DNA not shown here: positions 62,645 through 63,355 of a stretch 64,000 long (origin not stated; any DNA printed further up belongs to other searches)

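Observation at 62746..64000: Low-GC islet with ABC-type ATPase + PIN-like protein: candidate two-gene defense/abortive-infection or toxin-antitoxin-like system, truncated by the window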

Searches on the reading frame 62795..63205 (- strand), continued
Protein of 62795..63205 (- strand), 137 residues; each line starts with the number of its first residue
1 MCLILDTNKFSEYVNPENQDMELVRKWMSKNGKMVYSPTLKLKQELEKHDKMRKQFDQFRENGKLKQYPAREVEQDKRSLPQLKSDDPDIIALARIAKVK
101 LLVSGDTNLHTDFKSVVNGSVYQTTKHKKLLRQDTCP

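Call 81: search_protein_families(library=padloc, proteins=[L009:2252-4675:+, L009:6443-9124:+, L072:3359-4531:+, L051:6431-9493:+, L066:1296-4550:+, L049:1988-4564:+, L075:5999-8989:+, L081:6664-9108:-, L040:3115-4710:+, L042:6497-8206:+], max_evalue=0.00001)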
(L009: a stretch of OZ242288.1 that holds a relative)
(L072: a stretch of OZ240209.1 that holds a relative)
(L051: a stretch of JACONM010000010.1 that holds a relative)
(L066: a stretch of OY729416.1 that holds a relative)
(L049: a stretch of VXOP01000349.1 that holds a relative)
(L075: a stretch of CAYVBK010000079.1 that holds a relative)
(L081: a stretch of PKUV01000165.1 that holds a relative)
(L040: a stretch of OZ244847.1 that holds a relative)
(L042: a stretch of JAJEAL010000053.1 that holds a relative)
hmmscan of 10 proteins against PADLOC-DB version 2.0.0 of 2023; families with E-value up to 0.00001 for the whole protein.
L009:2252-4675:+ (808 aa): 37 families (the best 25 are shown)
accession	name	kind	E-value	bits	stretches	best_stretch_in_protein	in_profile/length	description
PDLC03633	MTase_III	-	4.9e-101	337.3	3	37-253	20-235/616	Type III methyltransferase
PDLC03354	MTase_II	-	1.3e-64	216.8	1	36-482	24-399/425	Type II methyltransferase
PDLC03636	MTase_III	-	1.3e-42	144.4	2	385-460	332-405/575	Type III methyltransferase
PDLC03644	MTase_III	-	4.8e-41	139.1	1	90-461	38-394/542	Type III methyltransferase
PDLC03300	MTase_II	-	4.3e-36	122.5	2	392-461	208-277/302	Type II methyltransferase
PDLC03634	MTase_III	-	1.1e-33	115.1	1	90-434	94-424/621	Type III methyltransferase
PDLC03339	MTase_II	-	5.2e-33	112.4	2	120-261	23-151/399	Type II methyltransferase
PDLC03632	MTase_III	-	7.3e-32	108.4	2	88-247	160-318/983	Type III methyltransferase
PDLC03638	MTase_III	-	2.2e-30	103.7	1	155-463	419-680/816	Type III methyltransferase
PDLC03635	MTase_III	-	3.8e-29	99.9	1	91-445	219-557/708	Type III methyltransferase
PDLC03641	MTase_III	-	2.3e-28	97.2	1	91-439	105-431/657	Type III methyltransferase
PDLC03299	MTase_II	-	2.6e-24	84.2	1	393-461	190-258/296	Type II methyltransferase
PDLC03371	MTase_II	-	1.2e-22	78.8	1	391-464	183-256/260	Type II methyltransferase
PDLC03216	MTase_II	-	7.8e-17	59.3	1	392-465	187-260/364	Type II methyltransferase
PDLC03637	MTase_III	-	1.3e-16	58.4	1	115-247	139-264/513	Type III methyltransferase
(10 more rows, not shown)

L009:6443-9124:+ (894 aa): 2 families
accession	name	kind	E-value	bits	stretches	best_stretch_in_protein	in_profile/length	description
PDLC03648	REase_III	-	3.5e-22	76.4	1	284-551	130-384/871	Type III restriction enzyme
PDLC03647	REase_III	-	4e-07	26.6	0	476-553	503-585/989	Type III restriction enzyme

L072:3359-4531:+ (391 aa): 0 families

L051:6431-9493:+ (1021 aa): 32 families (the best 25 are shown)
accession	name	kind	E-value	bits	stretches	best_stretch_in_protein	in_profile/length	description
PDLC03632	MTase_III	-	0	1139.5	3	123-626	95-612/983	Type III methyltransferase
PDLC03636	MTase_III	-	9.1e-40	135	3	265-355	89-183/575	Type III methyltransferase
PDLC03354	MTase_II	-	3.2e-37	126.5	1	190-545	60-384/425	Type II methyltransferase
PDLC03644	MTase_III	-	2.3e-35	120.3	1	181-543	29-393/542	Type III methyltransferase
PDLC03635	MTase_III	-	2.3e-30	103.9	2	269-363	267-362/708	Type III methyltransferase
PDLC03633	MTase_III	-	1.8e-28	97.6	2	185-347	72-230/616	Type III methyltransferase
PDLC03634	MTase_III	-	2.1e-28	97.6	1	190-516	94-423/621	Type III methyltransferase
PDLC03300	MTase_II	-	4.5e-26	89.6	2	213-352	29-169/302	Type II methyltransferase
PDLC03339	MTase_II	-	1.5e-25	87.8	2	193-378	6-168/399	Type II methyltransferase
PDLC03638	MTase_III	-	6.3e-24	82.3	1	268-531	429-665/816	Type III methyltransferase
PDLC03371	MTase_II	-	1e-22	79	2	481-543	190-252/260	Type II methyltransferase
PDLC03641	MTase_III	-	2.2e-22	77.4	1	186-517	100-426/657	Type III methyltransferase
PDLC03738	oMTase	-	1.8e-18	64.4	2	478-544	200-266/376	orphan methyltransferase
PDLC03216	MTase_II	-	6.8e-18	62.8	1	478-544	190-256/364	Type II methyltransferase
PDLC03637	MTase_III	-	1.5e-17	61.5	1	190-355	121-273/513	Type III methyltransferase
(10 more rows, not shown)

L066:1296-4550:+ (1085 aa): 8 families
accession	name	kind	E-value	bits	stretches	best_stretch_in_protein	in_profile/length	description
PDLC03040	REase_I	-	0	1187.2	1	2-1082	2-1024/1029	Type I restriction enzyme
PDLC03044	REase_I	-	2.5e-65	219.1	3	340-626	267-550/1034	Type I restriction enzyme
PDLC03041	REase_I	-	1.6e-64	216.5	2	338-755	333-748/1099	Type I restriction enzyme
PDLC03048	REase_I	-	2.6e-55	186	3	341-552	269-468/976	Type I restriction enzyme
PDLC03046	REase_I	-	1.9e-25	87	2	674-737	665-728/1025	Type I restriction enzyme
PDLC03045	REase_I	-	4.5e-21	72.6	2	663-734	608-680/995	Type I restriction enzyme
PDLC03043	REase_I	-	4.5e-12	43.7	1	7-261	33-267/313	Type I restriction enzyme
PDLC04934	PDC-S15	-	5.7e-09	33.5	1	994-1076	326-408/416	-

L049:1988-4564:+ (859 aa): 0 families

L075:5999-8989:+ (997 aa): 0 families

L081:6664-9108:- (815 aa): 6 families
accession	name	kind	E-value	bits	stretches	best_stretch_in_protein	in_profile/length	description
PDLC04606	PDC-M37B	-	9.5e-47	158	1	409-660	56-300/390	-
PDLC04605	PDC-M37B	-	1.4e-36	124.7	1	483-739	255-505/518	-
PDLC03838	DolB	-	1.3e-32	111.5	1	485-661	122-285/375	-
PDLC00915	TRIP13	-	1.4e-11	42.4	1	200-292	67-157/302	TRIP13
PDLC04140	mad8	-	9.5e-07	26.6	0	200-288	31-86/314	mads_8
PDLC04232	IetA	-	1.7e-06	25.6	0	187-279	107-186/330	-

L040:3115-4710:+ (532 aa): 0 families

L042:6497-8206:+ (570 aa): 8 families
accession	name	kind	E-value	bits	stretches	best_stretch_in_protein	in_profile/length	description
PDLC04135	mad3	-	1.7e-32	111.4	1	1-545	1-359/374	mads_3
PDLC03859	LmuB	-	5.3e-10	37.1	1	2-102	5-84/611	-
PDLC00305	PtuA1|PtuA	-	1.2e-07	29.5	1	2-68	3-70/392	AAA ATPase domain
PDLC00307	PtuA1|PtuA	-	7.8e-07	26.4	1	1-53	1-53/424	AAA ATPase domain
PDLC04213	HEC-02A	-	1.6e-06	25.9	1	1-42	1-43/337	-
PDLC00271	PtuA1|PtuA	-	2.6e-06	25.3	1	2-211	3-200/421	AAA ATPase domain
PDLC02336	AbiLi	-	3.7e-06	24.7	1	1-108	1-108/340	AbiLi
PDLC00298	PtuA1|PtuA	-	6e-06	23.6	0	2-48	3-49/423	AAA ATPase domain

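Call 82: search_dna_similar(query=window:62795-63205:-, collection=plasmids, mode=protein, max_evalue=0.001, max_rows=12)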
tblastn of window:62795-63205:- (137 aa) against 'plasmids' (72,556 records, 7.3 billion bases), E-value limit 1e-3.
No match.

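Call 83: search_dna_similar(query=window:62795-63205:-, collection=phages, mode=protein, max_evalue=0.001, max_rows=12)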
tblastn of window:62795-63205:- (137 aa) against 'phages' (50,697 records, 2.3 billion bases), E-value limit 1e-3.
No match.

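Call 84: search_dna_similar(query=L001:8596-9987:+, collection=plasmids, mode=protein, max_evalue=1e-10, max_rows=15)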
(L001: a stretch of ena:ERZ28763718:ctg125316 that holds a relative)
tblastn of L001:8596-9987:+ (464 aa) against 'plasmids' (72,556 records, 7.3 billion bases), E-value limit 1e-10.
Records with a match: 30; places in all: 30; records where one place covers at least 80% of the query: 2.
Best place of each record, by identity: <60% 30.
By first word of the organism name: Bacillus 8; Aeromonas 6; Acinetobacter 3; Azotobacter 2; Rhodococcus 2; Planktothrix 1; Azospirillum 1; Ruegeria 1; Lacticaseibacillus 1; Exiguobacterium 1; and 4 more.
By predicted mobility (MOB-suite, as given by PLSDB): non-mobilizable 14; mobilizable 8; conjugative 8.
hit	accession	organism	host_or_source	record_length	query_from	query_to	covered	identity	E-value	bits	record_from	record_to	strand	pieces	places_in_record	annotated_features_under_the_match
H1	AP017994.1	Planktothrix agardhii NIES-204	-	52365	3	446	96%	22.9%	7e-13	79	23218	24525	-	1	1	hypothetical protein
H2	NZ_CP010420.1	Azotobacter chroococcum NCIMB 8003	cell culture,soil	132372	22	455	94%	22.4%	9e-18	94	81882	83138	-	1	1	DUF3696 domain-containing protein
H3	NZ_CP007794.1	Azospirillum argentinense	Triticum aestivum L.,Root,wheat ...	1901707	213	463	54%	27.2%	3e-13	80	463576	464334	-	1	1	record has no annotation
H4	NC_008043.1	Ruegeria sp. TM1040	-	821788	200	451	54%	26.6%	1e-16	91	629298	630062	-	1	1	AAA family ATPase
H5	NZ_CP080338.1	Lacticaseibacillus paracasei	pure culture,Sweet Potato Sour Liquid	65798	223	448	49%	29.2%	2e-14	84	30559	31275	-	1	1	AAA family ATPase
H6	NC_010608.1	Exiguobacterium arabatum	air sample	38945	209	448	52%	27.2%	1e-16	91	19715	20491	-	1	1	AAA family ATPase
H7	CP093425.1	Bacillus pacificus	cell culture,sufu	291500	237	448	46%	30.3%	4e-18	95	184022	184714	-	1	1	DUF3696 domain-containing protein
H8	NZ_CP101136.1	Bacillus paranthracis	single cell,soil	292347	237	448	46%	30.3%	4e-18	95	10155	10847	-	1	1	DUF3696 domain-containing protein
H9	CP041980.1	Bacillus paranthracis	Homo sapiens,stool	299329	237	448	46%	30.3%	4e-18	95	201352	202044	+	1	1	DUF3696 domain-containing protein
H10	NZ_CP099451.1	Bacillus pacificus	chicken,assembly Genome,intestine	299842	237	448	46%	30.3%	4e-18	95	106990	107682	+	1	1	DUF3696 domain-containing protein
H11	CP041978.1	Bacillus pacificus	Homo sapiens,stool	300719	237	448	46%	30.3%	4e-18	95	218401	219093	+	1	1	DUF3696 domain-containing protein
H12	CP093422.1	Bacillus paranthracis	cell culture,sufu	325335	237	448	46%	30.3%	4e-18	95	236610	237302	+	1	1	DUF3696 domain-containing protein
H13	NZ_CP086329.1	Bacillus pacificus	single cell culture,sludge from ...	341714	237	448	46%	30.3%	4e-18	95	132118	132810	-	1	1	DUF3696 domain-containing protein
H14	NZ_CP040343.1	Bacillus cereus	Apostichopus japonicus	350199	237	448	46%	30.3%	4e-18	95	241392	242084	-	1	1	DUF3696 domain-containing protein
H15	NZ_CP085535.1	Aeromonas salmonicida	Brook charr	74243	242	463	48%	27.7%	6e-18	94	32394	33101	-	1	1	DUF3696 domain-containing protein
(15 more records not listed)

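Call 85: get_annotated_region(hit=H2, flank=3000)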
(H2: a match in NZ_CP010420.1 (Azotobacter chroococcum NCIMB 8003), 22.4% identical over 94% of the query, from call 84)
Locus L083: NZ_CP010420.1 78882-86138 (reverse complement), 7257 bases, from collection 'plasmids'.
description: Azotobacter chroococcum NCIMB 8003 plasmid pAcX50e, complete sequence
organism: Azotobacter chroococcum NCIMB 8003 (NCBI taxid 1328314)
taxonomy: Bacteria; Pseudomonadota; Gammaproteobacteria; Pseudomonadales; Pseudomonadaceae; Azotobacter; Azotobacter chroococcum; Azotobacter chroococcum NCIMB 8003
host: -; source: cell culture,soil; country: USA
typing (MOB-suite, as given by PLSDB): mobilizable; replicon rep_cluster_1301; relaxase MOBH
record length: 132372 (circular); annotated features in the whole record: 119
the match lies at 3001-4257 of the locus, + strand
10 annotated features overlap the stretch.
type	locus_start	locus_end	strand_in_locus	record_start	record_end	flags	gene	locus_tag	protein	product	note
CDS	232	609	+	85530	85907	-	-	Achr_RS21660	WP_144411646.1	hypothetical protein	-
CDS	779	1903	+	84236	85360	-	-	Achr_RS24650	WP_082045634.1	DUF3800 domain-containing protein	-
CDS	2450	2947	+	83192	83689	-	-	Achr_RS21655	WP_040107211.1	DEAD/DEAH box helicase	-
CDS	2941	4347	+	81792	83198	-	-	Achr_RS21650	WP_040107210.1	DUF3696 domain-containing protein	-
CDS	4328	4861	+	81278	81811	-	-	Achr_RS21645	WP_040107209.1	hypothetical protein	-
CDS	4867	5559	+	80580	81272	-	-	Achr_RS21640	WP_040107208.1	RNA ligase family protein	-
CDS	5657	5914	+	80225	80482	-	-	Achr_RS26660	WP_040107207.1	hypothetical protein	-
CDS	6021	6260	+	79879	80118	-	-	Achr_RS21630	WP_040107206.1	hypothetical protein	-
CDS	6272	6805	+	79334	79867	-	-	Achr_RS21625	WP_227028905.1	hypothetical protein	-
CDS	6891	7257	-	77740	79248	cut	-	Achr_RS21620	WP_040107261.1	3'-5' exonuclease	-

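Call 86: get_annotated_region(hit=H15, flank=3000)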
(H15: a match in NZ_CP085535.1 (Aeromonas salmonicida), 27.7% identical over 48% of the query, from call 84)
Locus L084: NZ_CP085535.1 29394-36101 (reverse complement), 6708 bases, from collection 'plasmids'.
description: Aeromonas salmonicida subsp. salmonicida strain 890054 plasmid pAsa9-like, complete sequence
organism: Aeromonas salmonicida (NCBI taxid 29491)
taxonomy: Bacteria; Pseudomonadota; Gammaproteobacteria; Aeromonadales; Aeromonadaceae; Aeromonas; Aeromonas salmonicida
host: -; source: Brook charr; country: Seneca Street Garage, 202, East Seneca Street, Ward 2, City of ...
typing (MOB-suite, as given by PLSDB): conjugative; replicon rep_cluster_1169; relaxase MOBF; mating-pair formation MPF_F
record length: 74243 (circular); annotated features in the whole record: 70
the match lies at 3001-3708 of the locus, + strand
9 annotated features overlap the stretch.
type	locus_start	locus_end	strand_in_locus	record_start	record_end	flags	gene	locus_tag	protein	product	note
CDS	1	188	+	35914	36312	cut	-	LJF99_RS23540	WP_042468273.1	DUF6088 family protein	-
CDS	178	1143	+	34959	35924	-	-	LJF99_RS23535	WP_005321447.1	nucleotidyl transferase AbiEii/AbiGii toxin family protein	-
CDS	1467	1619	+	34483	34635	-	-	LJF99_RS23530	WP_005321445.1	Hok/Gef family protein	-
CDS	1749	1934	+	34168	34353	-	-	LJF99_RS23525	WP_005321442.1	hypothetical protein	-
CDS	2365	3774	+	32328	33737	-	-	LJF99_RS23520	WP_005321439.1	DUF3696 domain-containing protein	-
CDS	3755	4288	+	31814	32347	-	-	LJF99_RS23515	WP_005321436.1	hypothetical protein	-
CDS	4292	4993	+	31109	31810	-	-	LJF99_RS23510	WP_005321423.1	RNA ligase family protein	-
CDS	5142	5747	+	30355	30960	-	-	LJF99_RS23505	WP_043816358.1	recombinase family protein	GO:0006310 - DNA recombination [Evidence IEA]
CDS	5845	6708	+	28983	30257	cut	-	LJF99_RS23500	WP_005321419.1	metallophosphoesterase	-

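Call 88: search_protein_families(library=padloc, proteins=[L083:2941-4344:+, L083:4328-4858:+, L083:4867-5556:+, L084:3755-4285:+], max_evalue=0.01)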
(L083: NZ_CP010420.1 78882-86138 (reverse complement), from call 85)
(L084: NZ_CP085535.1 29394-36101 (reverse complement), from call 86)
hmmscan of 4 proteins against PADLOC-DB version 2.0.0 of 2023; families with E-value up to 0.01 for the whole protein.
L083:2941-4344:+ (468 aa): 90 families (the best 25 are shown)
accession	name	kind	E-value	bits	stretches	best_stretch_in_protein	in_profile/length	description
PDLC04148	HEC-03B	-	2.7e-132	440.1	1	1-457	1-455/458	-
PDLC03878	NsnB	-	7.1e-55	185.1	1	1-440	1-336/345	-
PDLC04707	PDC-M55A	-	4.9e-54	181.9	1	2-455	3-418/421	-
PDLC02979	AriA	-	4.3e-24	84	2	282-386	274-373/373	-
PDLC02980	AriA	-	2.2e-15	55.4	2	309-387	232-304/304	-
PDLC02335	AbiLi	-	2.5e-12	44.5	1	1-420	49-262/326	AbiLi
PDLC00077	GajA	-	8e-12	42.5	2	337-388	336-382/616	AAA ATPase domain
PDLC04177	HEC-01A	-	8.5e-12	42.8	2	334-398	296-351/393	-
PDLC04178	HEC-01A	-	2.9e-11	41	2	2-38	9-44/399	-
PDLC00071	GajA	-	3.6e-11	40.6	1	340-388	279-324/588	AAA ATPase domain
PDLC04179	HEC-01A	-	6.3e-11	40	2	1-38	1-37/459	-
PDLC00096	GajA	-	1.3e-10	38.6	1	340-385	294-336/630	AAA ATPase domain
PDLC00063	GajA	-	1.3e-10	38.5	1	337-389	347-403/679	AAA ATPase domain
PDLC00093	GajA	-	2.6e-10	37.6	1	334-388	381-438/736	AAA ATPase domain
PDLC04184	HEC-01A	-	3.6e-10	37.4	1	1-38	1-37/464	-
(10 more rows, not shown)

L083:4328-4858:+ (177 aa): 1 family
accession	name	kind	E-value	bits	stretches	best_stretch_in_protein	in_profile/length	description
PDLC04147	HEC-03A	-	9.2e-28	95.3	1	3-162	2-157/159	-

L083:4867-5556:+ (230 aa): 1 family
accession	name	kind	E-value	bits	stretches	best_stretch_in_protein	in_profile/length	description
PDLC01184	Cas11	-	0.0042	15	0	26-50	21-45/140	Putative small subunit of type III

L084:3755-4285:+ (177 aa): 1 family
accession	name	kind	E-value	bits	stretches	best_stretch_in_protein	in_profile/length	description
PDLC04147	HEC-03A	-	3.1e-23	80.6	1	2-160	1-156/159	-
